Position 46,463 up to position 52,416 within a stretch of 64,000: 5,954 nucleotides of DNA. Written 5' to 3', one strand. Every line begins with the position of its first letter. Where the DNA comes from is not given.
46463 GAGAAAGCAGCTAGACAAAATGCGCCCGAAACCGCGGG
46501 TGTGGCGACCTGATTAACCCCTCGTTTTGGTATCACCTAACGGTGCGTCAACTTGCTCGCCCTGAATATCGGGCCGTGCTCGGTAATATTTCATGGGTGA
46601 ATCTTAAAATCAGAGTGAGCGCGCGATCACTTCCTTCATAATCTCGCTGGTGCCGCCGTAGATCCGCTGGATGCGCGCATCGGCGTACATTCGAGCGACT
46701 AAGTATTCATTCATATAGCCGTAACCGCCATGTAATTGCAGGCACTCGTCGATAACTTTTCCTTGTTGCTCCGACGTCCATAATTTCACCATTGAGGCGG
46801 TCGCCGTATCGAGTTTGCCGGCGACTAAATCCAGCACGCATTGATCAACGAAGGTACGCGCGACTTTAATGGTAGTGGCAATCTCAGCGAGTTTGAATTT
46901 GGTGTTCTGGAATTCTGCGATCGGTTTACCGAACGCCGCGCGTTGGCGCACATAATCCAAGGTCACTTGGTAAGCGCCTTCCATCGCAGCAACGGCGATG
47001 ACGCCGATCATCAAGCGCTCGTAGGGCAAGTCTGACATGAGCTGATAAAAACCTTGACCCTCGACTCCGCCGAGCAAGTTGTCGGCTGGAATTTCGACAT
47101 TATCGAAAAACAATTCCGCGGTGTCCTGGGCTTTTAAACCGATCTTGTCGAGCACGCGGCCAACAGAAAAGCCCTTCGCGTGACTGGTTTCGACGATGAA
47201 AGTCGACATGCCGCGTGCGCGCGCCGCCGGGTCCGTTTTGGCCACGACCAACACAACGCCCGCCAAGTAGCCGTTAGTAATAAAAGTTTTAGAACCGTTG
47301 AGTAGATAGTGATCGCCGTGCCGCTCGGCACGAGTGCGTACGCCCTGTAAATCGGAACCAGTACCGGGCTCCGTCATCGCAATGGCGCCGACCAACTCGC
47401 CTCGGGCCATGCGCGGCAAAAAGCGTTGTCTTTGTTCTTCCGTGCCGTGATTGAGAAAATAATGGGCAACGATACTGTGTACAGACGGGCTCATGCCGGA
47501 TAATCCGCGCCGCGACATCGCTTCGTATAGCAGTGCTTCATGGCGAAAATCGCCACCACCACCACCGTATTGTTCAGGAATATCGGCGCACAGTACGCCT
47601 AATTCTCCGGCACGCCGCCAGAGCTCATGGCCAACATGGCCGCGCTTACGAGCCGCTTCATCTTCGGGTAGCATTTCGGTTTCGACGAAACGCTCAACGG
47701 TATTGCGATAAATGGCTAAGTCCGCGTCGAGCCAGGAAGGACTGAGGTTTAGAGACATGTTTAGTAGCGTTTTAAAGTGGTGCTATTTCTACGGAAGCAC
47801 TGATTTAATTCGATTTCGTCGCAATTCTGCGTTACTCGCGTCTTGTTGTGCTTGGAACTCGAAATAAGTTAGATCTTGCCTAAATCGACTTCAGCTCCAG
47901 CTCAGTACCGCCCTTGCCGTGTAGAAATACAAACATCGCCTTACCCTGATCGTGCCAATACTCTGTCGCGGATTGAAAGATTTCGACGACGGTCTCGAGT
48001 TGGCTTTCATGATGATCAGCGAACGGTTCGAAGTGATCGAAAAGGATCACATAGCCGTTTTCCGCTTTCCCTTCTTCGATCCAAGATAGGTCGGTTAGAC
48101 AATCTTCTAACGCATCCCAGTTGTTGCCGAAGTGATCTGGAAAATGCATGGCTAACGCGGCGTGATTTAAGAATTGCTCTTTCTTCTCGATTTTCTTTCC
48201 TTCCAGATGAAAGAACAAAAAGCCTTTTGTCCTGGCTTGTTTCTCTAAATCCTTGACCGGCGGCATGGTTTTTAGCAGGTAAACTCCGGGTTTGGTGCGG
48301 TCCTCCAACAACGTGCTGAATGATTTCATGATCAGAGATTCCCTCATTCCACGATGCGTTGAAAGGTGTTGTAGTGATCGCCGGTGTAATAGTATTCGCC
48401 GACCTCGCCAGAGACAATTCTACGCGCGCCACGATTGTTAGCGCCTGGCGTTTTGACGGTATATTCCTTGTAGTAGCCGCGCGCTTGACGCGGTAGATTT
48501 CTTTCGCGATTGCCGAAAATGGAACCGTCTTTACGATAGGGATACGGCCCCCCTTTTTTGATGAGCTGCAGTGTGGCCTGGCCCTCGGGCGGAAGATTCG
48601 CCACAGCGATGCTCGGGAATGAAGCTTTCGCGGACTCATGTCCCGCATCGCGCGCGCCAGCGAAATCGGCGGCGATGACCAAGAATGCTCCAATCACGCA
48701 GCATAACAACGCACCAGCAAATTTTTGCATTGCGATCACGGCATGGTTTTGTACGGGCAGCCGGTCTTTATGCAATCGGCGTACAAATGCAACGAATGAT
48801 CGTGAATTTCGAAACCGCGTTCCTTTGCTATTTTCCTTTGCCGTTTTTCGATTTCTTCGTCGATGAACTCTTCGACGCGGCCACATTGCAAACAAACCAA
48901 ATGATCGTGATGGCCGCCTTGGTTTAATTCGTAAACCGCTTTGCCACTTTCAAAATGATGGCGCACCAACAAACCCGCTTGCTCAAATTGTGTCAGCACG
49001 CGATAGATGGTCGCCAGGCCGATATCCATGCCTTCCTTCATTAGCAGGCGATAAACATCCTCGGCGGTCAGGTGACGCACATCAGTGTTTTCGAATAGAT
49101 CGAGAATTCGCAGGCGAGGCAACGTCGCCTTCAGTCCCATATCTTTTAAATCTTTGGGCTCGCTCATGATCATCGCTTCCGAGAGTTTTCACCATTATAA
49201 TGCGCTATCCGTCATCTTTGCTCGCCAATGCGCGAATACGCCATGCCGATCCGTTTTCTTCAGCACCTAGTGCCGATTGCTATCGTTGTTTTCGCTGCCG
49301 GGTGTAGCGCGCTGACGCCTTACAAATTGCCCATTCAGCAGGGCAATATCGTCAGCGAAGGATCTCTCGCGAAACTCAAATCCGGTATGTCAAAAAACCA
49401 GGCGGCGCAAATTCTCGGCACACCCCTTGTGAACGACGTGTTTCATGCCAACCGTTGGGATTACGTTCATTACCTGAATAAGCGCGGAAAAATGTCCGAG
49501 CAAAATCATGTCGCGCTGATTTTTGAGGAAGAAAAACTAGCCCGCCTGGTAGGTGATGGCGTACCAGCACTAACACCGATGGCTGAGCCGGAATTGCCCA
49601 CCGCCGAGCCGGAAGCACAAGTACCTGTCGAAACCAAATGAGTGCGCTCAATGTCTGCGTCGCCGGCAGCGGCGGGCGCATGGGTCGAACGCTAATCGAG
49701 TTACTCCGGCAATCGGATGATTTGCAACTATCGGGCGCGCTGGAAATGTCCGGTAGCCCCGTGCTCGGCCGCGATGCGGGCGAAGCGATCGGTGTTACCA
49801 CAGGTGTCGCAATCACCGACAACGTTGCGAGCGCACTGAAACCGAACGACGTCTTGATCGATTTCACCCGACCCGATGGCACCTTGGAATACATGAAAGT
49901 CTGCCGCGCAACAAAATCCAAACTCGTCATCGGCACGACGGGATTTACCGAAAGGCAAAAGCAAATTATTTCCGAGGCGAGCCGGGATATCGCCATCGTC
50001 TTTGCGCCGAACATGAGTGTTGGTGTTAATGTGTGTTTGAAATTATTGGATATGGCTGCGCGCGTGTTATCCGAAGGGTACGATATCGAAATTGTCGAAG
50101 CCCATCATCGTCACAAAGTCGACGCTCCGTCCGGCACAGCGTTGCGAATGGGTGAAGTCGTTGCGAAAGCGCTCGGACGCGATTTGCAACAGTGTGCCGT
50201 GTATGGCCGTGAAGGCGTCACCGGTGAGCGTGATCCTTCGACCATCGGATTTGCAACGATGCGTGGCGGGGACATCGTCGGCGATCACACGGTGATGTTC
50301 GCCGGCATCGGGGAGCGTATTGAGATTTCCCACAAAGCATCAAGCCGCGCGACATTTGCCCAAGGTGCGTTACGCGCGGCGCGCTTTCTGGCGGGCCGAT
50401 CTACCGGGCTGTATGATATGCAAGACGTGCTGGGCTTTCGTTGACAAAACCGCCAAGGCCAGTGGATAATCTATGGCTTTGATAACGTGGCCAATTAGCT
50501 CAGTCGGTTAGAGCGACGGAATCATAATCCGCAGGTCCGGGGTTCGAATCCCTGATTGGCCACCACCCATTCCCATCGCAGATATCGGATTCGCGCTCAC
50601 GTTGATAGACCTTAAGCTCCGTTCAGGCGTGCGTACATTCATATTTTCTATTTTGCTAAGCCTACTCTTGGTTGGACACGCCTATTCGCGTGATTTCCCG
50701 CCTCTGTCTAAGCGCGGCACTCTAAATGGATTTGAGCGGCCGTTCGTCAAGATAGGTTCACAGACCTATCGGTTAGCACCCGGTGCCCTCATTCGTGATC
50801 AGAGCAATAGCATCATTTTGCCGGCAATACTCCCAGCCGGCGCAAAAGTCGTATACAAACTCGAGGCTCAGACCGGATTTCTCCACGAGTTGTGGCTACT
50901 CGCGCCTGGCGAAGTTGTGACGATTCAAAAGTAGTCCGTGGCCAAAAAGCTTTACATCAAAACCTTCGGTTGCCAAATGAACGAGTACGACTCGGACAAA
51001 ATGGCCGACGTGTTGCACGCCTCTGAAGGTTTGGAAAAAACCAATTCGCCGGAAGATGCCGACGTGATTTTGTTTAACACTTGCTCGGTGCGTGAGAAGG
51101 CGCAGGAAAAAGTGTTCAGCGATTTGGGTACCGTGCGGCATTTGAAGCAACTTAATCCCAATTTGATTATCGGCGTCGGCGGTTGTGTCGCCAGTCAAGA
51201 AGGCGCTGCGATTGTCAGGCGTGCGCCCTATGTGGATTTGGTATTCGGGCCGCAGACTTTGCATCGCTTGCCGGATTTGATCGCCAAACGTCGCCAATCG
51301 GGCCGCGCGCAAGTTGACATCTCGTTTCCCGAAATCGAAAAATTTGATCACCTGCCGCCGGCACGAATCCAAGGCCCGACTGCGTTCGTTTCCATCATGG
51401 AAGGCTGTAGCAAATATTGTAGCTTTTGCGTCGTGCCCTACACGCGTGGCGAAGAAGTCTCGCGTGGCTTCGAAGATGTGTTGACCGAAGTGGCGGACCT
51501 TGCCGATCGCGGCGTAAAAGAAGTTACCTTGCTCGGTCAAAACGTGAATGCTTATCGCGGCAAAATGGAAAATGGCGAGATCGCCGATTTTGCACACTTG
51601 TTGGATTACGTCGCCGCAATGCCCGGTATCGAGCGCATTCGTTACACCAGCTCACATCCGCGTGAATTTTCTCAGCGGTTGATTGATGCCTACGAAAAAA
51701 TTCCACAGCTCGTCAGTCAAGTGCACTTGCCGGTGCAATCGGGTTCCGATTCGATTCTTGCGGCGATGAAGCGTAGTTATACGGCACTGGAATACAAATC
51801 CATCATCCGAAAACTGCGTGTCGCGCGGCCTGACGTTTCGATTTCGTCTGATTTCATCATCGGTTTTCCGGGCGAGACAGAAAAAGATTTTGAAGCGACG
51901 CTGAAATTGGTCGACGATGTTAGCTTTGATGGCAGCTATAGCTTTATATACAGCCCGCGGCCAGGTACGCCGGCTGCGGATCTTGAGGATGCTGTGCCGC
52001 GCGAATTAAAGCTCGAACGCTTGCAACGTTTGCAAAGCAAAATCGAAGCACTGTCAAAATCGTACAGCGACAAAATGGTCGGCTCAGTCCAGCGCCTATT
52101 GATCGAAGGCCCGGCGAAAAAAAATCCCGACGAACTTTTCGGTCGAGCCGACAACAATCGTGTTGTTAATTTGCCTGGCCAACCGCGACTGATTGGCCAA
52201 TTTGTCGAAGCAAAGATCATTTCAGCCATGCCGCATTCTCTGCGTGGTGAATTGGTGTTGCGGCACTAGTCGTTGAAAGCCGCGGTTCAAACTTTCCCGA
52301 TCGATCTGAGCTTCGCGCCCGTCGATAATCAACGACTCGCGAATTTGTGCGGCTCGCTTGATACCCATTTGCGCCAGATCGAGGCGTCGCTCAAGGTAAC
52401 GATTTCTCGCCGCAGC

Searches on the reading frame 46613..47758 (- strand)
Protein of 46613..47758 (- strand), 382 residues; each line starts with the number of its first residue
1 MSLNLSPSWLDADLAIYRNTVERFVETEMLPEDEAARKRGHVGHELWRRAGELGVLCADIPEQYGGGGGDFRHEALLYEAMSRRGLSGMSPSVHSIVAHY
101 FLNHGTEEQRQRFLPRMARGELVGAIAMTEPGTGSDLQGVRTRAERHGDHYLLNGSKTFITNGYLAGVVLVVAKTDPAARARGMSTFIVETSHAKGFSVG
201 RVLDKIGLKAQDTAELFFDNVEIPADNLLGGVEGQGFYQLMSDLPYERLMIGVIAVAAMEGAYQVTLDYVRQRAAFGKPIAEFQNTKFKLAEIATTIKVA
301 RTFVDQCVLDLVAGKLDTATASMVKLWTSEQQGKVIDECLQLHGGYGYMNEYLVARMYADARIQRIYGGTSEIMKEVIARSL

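Call 19: search_protein_families(library=ncbifam, proteins=[window:46613-47758:-], max_evalue=1e-8)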
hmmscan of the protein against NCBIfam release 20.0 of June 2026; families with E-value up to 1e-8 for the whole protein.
window:46613-47758:- (382 aa): 21 families
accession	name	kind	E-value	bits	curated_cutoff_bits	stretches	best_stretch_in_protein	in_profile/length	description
NF042972.1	AcrlCoAredClosAcrC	equivalog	8.5e-96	320.9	640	1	17-381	12-375/378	acryloyl-CoA reductase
NF058590.1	AcCoDHFadEBacil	equivalog_domain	2.6e-79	267.3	600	1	16-379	27-407/586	acyl-CoA dehydrogenase FadE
NF045652.1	ProlPCPDhRedW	equivalog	9.1e-72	241.9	650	1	12-382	2-373/376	L-prolyl-[peptidyl-carrier protein] dehydrogenase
NF043006.1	CyhCrbnylCoADH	equivalog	8e-70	235.7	650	1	13-381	7-374/380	cyclohexane-1-carbonyl-CoA dehydrogenase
NF045552.1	GlutCoADH_Des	equivalog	1.2e-66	225.5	470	1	12-379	7-376/387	glutaryl-CoA dehydrogenase Acd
TIGR03207.1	cyc_hxne_CoA_dh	equivalog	1.3e-63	215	575.35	1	11-381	2-370/372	cyclohexanecarboxyl-CoA dehydrogenase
NF042439.1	SulpropCoADesulf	equivalog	3.4e-62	210.4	600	1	50-381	33-369/379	3-sulfinopropanoyl-CoA desulfinase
NF053553.1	prodigi_MBC_PigA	equivalog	8.3e-61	206.2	500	1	17-382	12-379/381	prodigiosin MBC biosynthesis dehydrogenase PigA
NF008997.0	PRK12341.1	equivalog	9.4e-61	206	537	1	37-381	33-375/382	acyl-CoA dehydrogenase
NF002885.1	PRK03354.1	equivalog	7.7e-52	176.6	540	1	51-377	47-368/378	crotonobetainyl-CoA dehydrogenase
NF052270.1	Staph_DH_FadE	equivalog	4.3e-44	150.8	600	1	92-382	107-393/400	acyl-CoA dehydrogenase FadE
TIGR03204.1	pimC_large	equivalog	2.1e-33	115.8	623.85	1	45-380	44-390/395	pimeloyl-CoA dehydrogenase large subunit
NF037942.1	ac_ACP_DH_MbtN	equivalog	3.3e-29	101.8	700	1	89-380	76-363/376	mycobactin biosynthesis acyl-ACP dehydrogenase MbtN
TIGR03203.1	pimD_small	equivalog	5.9e-26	91.4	652.7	1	37-369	33-364/378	pimeloyl-CoA dehydrogenase small subunit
NF007000.1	PRK09463.1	subfamily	8.7e-26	90.4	600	1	28-363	60-415/726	acyl-CoA dehydrogenase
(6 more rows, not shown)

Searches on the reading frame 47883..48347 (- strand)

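Call 20: search_protein_families(library=pfam, proteins=[window:47883-48347:-], max_evalue=0.001)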
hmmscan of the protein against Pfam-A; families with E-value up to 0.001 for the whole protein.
window:47883-48347:- (155 aa): 1 family
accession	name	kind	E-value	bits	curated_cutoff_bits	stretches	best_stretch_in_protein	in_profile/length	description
PF01337.24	Barstar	-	4.3e-29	100.8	23.4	1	45-142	3-95/96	Barstar (barnase inhibitor)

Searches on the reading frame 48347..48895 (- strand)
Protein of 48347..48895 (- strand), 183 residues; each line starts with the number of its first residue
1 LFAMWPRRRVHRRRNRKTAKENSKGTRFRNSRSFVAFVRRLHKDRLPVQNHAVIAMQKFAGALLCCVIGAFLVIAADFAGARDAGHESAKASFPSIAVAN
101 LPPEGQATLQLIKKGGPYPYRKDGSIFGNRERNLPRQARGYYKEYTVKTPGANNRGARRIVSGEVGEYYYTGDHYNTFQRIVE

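Call 68: search_protein_families(library=pfam, proteins=[window:48347-48895:-], max_evalue=0.001)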
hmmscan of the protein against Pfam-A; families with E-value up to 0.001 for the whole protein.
window:48347-48895:- (183 aa): 1 family
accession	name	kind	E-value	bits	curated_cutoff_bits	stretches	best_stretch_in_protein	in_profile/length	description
PF00545.25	Ribonuclease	-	1.3e-24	87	24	1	94-181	11-97/98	ribonuclease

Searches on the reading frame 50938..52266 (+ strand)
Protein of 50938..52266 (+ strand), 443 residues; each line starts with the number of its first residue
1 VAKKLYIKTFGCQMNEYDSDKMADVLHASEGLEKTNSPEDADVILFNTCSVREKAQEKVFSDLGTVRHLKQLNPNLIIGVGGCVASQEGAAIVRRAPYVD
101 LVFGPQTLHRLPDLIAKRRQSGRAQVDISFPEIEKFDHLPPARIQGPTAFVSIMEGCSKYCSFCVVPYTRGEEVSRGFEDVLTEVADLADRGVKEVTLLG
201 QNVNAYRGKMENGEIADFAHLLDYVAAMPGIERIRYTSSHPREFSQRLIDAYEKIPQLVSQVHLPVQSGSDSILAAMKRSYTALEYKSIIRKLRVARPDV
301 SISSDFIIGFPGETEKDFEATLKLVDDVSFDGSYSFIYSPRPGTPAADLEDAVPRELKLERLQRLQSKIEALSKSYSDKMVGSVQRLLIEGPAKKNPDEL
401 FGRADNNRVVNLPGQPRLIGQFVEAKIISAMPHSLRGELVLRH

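Call 19: search_protein_families(library=ncbifam, proteins=[window:50938-52266:+], max_evalue=1e-8)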
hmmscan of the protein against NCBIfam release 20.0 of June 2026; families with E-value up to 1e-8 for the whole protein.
window:50938-52266:+ (443 aa): 9 families
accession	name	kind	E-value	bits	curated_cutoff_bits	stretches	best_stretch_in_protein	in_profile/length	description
TIGR01574.1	miaB-methiolase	equivalog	2.8e-181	603.3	355.3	1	4-440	1-437/437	tRNA (N6-isopentenyl adenosine(37)-C2)-methylthiotransferase MiaB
TIGR00089.1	TIGR00089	subfamily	7.4e-148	492.9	251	1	4-437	1-429/429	MiaB/RimO family radical SAM methylthiotransferase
NF010916.0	PRK14336.1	equivalog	4.2e-101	338.7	606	1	4-440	3-413/418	tRNA (N6-isopentenyl adenosine(37)-C2)-methylthiotransferase MiaB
TIGR01579.1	MiaB-like-C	equivalog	3.1e-90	303.4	357.05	1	7-407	1-395/416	tRNA (N(6)-L-threonylcarbamoyladenosine(37)-C(2))-methylthiotransferase MtaB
TIGR01125.1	TIGR01125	equivalog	1.3e-75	255.1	356.95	1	5-405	2-393/432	30S ribosomal protein S12 methylthiotransferase RimO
TIGR01578.1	MiaB-like-B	hypoth_equivalog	6.9e-70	235.9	314.7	1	4-440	1-421/421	tRNA (N(6)-L-threonylcarbamoyladenosine(37)-C(2))-methylthiotransferase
TIGR04014.1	B12_SAM_MJ_0865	equivalog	1.5e-28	99.8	360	1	119-364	133-372/434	methyl-coenzyme M reductase glutamine C-methyltransferase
TIGR04013.1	B12_SAM_MJ_1487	hypoth_equivalog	1e-22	80.5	251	1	24-367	27-374/382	TIGR04013 family B12-binding domain/radical SAM domain-containing protein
TIGR04479.1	bcpD_PhpK_rSAM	subfamily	3.2e-14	52.2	600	0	261-328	344-409/504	PhpK family radical SAM P-methyltransferase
